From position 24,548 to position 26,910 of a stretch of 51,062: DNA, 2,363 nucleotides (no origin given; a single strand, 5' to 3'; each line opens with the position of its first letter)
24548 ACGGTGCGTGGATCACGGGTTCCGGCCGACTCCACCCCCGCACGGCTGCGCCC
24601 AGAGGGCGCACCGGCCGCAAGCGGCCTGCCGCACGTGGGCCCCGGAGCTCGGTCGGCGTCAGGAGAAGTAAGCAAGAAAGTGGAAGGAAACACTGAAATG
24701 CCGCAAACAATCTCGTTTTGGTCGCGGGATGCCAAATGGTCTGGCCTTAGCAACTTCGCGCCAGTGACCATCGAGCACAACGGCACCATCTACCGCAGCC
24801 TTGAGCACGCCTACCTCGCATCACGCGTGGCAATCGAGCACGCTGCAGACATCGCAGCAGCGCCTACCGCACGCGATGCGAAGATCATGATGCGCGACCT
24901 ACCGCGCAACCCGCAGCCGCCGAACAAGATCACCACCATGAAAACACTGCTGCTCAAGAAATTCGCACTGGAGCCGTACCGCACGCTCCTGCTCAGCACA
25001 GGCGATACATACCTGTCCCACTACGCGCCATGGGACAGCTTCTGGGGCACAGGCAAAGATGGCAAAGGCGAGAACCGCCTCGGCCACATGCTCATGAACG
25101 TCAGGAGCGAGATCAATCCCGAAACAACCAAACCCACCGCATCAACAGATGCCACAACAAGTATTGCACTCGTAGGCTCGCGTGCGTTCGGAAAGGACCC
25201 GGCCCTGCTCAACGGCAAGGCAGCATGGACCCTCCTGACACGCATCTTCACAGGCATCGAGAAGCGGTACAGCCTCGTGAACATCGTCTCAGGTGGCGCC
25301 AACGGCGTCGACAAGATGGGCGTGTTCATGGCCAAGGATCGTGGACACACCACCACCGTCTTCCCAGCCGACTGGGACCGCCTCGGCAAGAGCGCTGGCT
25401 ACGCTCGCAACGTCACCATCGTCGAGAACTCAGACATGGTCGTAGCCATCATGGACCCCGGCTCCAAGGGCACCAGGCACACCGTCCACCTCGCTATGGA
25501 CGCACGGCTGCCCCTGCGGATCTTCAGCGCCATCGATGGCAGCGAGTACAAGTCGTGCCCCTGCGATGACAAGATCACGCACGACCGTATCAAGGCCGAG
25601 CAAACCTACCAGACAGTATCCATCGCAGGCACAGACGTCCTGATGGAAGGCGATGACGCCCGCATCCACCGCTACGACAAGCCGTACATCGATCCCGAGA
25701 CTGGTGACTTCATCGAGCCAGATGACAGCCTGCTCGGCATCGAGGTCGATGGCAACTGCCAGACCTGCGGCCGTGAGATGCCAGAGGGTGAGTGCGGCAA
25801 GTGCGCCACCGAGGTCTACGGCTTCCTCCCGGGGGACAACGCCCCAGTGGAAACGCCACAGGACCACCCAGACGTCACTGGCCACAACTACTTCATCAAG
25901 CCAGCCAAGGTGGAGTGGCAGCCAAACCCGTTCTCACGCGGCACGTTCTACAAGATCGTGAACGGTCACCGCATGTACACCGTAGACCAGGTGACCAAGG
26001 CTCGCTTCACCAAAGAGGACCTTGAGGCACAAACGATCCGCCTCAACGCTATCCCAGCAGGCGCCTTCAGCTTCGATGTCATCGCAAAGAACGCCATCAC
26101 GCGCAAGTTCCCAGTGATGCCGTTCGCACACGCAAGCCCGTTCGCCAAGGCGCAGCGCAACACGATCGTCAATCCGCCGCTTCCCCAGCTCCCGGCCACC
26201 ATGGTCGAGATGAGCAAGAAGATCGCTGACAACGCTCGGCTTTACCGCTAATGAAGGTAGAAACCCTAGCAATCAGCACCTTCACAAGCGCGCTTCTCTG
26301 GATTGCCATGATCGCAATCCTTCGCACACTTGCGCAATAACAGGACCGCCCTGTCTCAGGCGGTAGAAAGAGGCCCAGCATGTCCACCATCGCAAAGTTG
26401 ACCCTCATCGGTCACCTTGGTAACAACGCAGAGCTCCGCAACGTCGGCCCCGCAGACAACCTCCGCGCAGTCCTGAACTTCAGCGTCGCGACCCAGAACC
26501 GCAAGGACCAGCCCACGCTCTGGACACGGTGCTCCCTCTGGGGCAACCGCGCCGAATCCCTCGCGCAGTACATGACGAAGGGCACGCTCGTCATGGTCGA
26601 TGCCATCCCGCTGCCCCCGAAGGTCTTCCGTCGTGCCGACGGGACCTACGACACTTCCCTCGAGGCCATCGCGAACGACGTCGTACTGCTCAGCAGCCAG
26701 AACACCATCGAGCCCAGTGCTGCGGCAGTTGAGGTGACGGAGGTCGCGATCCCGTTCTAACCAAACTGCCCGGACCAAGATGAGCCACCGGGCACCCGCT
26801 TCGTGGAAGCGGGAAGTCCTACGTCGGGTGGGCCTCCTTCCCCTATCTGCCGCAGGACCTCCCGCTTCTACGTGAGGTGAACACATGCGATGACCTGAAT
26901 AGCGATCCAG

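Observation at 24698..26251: NADAR-SLOG(DUF2493) fusion with an unknown C-terminal domain near the start of the early arm: candidate counter-defence enzyme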

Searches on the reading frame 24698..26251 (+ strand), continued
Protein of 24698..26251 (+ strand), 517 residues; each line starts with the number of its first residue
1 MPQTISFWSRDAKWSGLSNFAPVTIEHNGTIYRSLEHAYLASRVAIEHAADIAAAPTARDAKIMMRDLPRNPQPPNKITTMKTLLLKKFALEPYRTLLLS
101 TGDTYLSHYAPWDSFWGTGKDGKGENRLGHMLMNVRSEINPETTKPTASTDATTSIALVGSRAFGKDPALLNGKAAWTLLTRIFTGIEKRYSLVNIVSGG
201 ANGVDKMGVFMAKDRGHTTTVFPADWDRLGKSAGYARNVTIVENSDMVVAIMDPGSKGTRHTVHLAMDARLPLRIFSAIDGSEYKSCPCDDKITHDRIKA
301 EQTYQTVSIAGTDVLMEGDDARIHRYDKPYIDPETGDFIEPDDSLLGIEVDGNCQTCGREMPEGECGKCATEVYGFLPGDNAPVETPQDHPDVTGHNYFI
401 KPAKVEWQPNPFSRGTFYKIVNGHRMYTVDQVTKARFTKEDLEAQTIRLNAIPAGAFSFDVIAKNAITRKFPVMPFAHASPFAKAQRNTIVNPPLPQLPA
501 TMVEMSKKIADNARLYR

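Call 95: fold_search(model_id=the predicted structure, library=viral)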
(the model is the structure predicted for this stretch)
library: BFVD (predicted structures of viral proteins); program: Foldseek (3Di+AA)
matches with E <= 10: 208; with E <= 0.001: 56
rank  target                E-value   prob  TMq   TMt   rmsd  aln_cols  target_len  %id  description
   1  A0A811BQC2            1.4e-12  1.00  0.24  0.49  29.0       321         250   19  YspA cpYpsA-related SLOG domain-containing protein [Pandoravirus japonicus]
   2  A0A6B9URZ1            2.1e-12  1.00  0.23  0.58  17.6       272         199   19  (no name in the UniProt tables at hand)
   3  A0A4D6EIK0            2.3e-12  1.00  0.23  0.43  25.9       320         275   20  YspA cpYpsA-related SLOG domain-containing protein [Pandoravirus celtis]
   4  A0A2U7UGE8            2.1e-11  1.00  0.24  0.61  18.2       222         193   22  YspA cpYpsA-related SLOG domain-containing protein [Pandoravirus macleodensis]
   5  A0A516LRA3            3.4e-11  1.00  0.23  0.69  11.3       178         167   22  (no name in the UniProt tables at hand)
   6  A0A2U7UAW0            1.5e-10  1.00  0.23  0.64  16.9       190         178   25  YspA cpYpsA-related SLOG domain-containing protein [Pandoravirus quercus]
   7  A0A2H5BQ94            2.6e-10  1.00  0.22  0.52   1.3       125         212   34  DUF2493 domain-containing protein [Vibrio phage Vp_R1]
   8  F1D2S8                2.8e-10  1.00  0.21  0.20   1.3       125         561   37  (no name in the UniProt tables at hand)
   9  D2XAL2                5.7e-10  1.00  0.21  0.61  16.9       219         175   23  Rossmann-fold nucleotide-binding protein [Marseillevirus marseillevirus]
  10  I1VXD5                2.1e-09  1.00  0.22  0.27  11.5       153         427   30  (no name in the UniProt tables at hand)
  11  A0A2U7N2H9            2.4e-09  1.00  0.21  0.72   5.0       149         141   26  Putative guanylate kinase [Pseudomonas phage PspYZU05]
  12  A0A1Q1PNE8            3.3e-09  1.00  0.21  0.49   1.8       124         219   30  (no name in the UniProt tables at hand)
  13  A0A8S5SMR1            4.2e-09  1.00  0.20  0.64  18.8       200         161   23  DUF2493 domain-containing protein [Siphoviridae sp. ctvf68]
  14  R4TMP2                1.2e-08  1.00  0.21  0.83   2.3       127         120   25  DUF2493 domain-containing protein [Halogranum tailed virus 1]
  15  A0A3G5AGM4            1.2e-08  1.00  0.22  0.62   7.1       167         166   23  DUF2493 domain-containing protein [Solumvirus sp.]
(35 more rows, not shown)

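Call 104: find_encoding_contigs(protein=P0004, flank=6000, max_places=2)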
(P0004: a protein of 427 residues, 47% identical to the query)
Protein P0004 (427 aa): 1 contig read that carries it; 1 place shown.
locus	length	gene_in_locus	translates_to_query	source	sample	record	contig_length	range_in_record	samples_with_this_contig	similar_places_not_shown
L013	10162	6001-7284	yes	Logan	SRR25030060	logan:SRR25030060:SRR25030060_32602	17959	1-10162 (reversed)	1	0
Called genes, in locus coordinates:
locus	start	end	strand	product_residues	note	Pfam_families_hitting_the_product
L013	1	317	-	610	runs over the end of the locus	-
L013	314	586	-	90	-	-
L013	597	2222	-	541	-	PF04466:Terminase_3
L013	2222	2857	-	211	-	-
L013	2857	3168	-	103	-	-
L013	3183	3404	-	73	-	-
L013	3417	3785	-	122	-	-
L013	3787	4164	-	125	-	-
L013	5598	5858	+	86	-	-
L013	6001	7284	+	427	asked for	PF10686:YAcAr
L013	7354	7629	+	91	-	-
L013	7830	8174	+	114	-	-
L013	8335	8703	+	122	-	-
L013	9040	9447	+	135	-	-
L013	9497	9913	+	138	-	-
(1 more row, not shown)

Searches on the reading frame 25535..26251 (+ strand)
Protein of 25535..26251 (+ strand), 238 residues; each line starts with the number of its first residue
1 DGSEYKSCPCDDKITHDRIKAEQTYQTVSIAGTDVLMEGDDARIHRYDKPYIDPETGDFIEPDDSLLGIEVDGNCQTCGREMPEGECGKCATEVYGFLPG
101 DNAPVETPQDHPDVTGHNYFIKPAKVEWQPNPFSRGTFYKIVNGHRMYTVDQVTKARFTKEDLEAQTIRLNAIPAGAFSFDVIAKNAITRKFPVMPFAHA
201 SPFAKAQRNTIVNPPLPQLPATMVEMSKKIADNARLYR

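Call 23: search_dna_similar(query=window:25535-26251:+, collection=phages, mode=protein, max_evalue=1, max_rows=20)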
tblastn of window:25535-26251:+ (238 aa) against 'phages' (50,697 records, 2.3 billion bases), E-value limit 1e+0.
No match.

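Call 33: search_protein_representatives(protein=window:25535-26251:+)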
Query: 238 residues. Proteins with E-value up to 0.001 (for the whole library): 6; up to 1e-10: 4; up to 1e-30: 2. The best 6 are listed.
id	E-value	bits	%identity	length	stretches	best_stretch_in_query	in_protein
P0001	3.4e-162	553.8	100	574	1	1-238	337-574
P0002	3.9e-54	200.0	52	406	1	2-230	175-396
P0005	4.2e-25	105.0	43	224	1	15-149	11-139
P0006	5.3e-12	62.1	25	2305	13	127-176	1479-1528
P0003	3.2e-09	53.0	38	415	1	2-126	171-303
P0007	3.4e-05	39.8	37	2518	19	192-221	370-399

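Call 44: find_related_loci(query=A2, collection=viral_contigs, flank=10000)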
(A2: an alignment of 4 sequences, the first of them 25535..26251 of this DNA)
Query A2 (238 aa) in viral_contigs; peptide patterns used: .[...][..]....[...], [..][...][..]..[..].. (x = any residue, [..] = any of these).
90 stretches matched a pattern, but none encodes a relative of the query by tblastn (E <= 1e-3).

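Call 45: find_related_loci(query=A2, collection=metagenome_contigs, flank=10000)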
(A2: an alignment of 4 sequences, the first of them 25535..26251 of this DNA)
Query A2 (238 aa) in metagenome_contigs; peptide patterns used: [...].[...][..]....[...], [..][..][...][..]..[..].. (x = any residue, [..] = any of these).
232 stretches matched a pattern; 1 encode a relative of the query (tblastn E <= 1e-3); 1 distinct loci.
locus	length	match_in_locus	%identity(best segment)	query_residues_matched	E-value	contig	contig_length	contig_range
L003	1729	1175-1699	39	6-176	6e-36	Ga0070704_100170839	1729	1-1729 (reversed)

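Call 46: find_related_loci(query=A2, collection=genome_contigs, flank=10000)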
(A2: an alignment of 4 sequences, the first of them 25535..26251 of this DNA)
Query A2 (238 aa) in genome_contigs; peptide patterns used: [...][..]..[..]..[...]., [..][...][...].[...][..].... (x = any residue, [..] = any of these).
59 stretches matched a pattern, but none encodes a relative of the query by tblastn (E <= 1e-3).

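Call 50: search_solved_structures(query=A3, max_evalue=10, show_alignments=3)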
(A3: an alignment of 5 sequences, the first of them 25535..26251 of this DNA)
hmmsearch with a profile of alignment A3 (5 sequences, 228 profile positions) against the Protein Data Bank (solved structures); distinct sequences matched with E-value up to 10: 0.

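Call 51: search_protein_families(library=pfam, alignment_id=A3, max_evalue=10)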
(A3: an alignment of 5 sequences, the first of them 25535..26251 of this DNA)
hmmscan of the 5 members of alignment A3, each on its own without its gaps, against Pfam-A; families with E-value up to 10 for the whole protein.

A. member 1, window:25535-26251:+ (238 aa): 0 families

B. families by the number of members that match (of 5 scanned): 4 families
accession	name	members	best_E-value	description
PF18912.6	DZR_2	1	0.026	Double zinc ribbon domain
PF09557.15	DUF2382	1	0.061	Domain of unknown function (DUF2382)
PF16308.10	DUF4950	1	0.11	Domain of unknown function (DUF4950)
PF20173.3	ZnF_RZ-type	1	0.89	RZ type zinc finger domain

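Call 63: predict_structure(alignment_id=A4)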
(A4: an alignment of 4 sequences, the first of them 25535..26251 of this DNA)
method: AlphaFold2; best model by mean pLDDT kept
length: 238 residues; sequences in the alignment: 4
mean_pLDDT: 45.4   pTM: 0.27
mean pLDDT of the five models: 45.4, 43.7, 40.9, 40.7, 40.6
residues with pLDDT >= 90: 0; 70-90: 24; 50-70: 45; < 50: 169
segments of 3 or more residues with pLDDT < 50: 1-12, 14-51, 59-79, 81-126, 176-219, 233-238
pLDDT, mean of each block of 10 residues (from residue 1): 39 44 30 27 34 52 38 45 46 39 37 37 49 62 69 71 75 55 35 31 29 43 57 47
secondary structure, 60 per line:
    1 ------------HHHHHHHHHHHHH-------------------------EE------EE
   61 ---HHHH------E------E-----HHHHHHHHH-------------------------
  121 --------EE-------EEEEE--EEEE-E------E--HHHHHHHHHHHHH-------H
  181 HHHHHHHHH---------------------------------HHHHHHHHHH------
elements in order: H13-25 H64-67 H87-95 E138-142 E145-148 H160-172 H180-189 H223-232

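Call 66: fold_search(model_id=the predicted structure, library=pdb)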
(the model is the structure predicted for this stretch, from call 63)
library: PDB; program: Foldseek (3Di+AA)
matches with E <= 10: 17; with E <= 0.001: 0
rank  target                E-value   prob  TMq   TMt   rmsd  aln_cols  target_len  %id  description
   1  2rsg_MODEL_1_A        3.3e+00  0.07  0.10  0.23   7.2        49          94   22  Solution structure of the CERT PH domain (released 2012-08-15)
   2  6fnd_B                3.7e+00  0.08  0.12  0.07   8.2        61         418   16  Crystal structure of Toxoplasma gondii AKMT (released 2018-11-14)
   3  8rbf_A                4.8e+00  0.01  0.12  0.05  18.6       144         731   11  CryoEM structure of the post-powerstroke actomyosin-5a complex (released 2024-12-11)
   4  6fnd_D                5.8e+00  0.08  0.12  0.07   6.3        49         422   18  Crystal structure of Toxoplasma gondii AKMT (released 2018-11-14)
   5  9a62_B                6.2e+00  0.02  0.10  0.19  19.2        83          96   16  Integrative model of GATA-GATC by crosslinking MS and deep learning (released 2024-09-18)
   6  6fnd_C                6.6e+00  0.08  0.12  0.07   6.3        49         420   18  Crystal structure of Toxoplasma gondii AKMT (released 2018-11-14)
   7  1qqg_B                6.6e+00  0.04  0.11  0.12   5.7        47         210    4  CRYSTAL STRUCTURE OF THE PH-PTB TARGETING REGION OF IRS-1 (released 1999-08-01)
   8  4phh_A                7.5e+00  0.02  0.09  0.12   8.4        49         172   18  Crystal structure of Ypt7 covalently modified with GNP (released 2014-05-28)
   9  6fnd_A                8.0e+00  0.06  0.12  0.07   6.3        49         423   18  Crystal structure of Toxoplasma gondii AKMT (released 2018-11-14)
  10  8qp8_S                8.0e+00  0.04  0.09  0.30   7.5        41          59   20  Cryo-EM Structure of Pre-B Complex (core part) (released 2024-05-22)
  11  5ey2_D                8.0e+00  0.03  0.15  0.15  13.6        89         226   12  Crystal structure of CodY from Bacillus cereus (released 2016-09-14)
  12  1w8j_D                8.6e+00  0.01  0.13  0.05  17.2       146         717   12  Crystal Structure Of Myosin V Motor Domain - Nucleotide-Free (released 2005-02-22)
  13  6y57_LL               8.6e+00  0.01  0.09  0.10  19.1        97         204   25  Structure of human ribosome in hybrid-PRE state (released 2020-04-15)
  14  7f3w_C                9.1e+00  0.04  0.10  0.06   9.0        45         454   16  Crystal structure of cytochrome P450DA mutant (N190F/V356L/A486E) heme domain (released 2021-07-28)
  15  8qxd_S                9.1e+00  0.03  0.09  0.18   7.5        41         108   20  Cryo-EM structure of the cross-exon pre-B complex (released 2024-05-22)
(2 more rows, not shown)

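Call 88: find_homologous_proteins(query=A3, max_evalue=1)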
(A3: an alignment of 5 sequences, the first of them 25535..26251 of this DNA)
Query A3 (5 sequences) (238 aa, profile of the alignment): 2 proteins with E <= 1 among 3107 candidates.
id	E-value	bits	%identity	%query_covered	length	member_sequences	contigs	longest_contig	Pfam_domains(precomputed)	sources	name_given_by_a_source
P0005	7.2e-98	345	42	58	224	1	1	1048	-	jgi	jgi:hypothetical protein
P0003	1.6e-71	259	36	53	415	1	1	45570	PF02481.22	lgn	-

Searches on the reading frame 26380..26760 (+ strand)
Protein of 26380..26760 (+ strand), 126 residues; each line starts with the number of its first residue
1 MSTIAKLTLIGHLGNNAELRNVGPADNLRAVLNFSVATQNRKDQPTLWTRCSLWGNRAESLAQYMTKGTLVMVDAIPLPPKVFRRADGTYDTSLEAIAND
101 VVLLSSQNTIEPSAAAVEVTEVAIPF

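Call 9: search_protein_families(library=phrogs, proteins=[window:26380-26760:+], max_evalue=0.001)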
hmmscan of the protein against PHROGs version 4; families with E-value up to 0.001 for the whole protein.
window:26380-26760:+ (126 aa): 1 family
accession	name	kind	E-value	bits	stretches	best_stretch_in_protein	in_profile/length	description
phrog_44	-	DNA, RNA and nucleotide metabolism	9.4e-16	59.4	1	1-109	84-195/271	single strand DNA binding protein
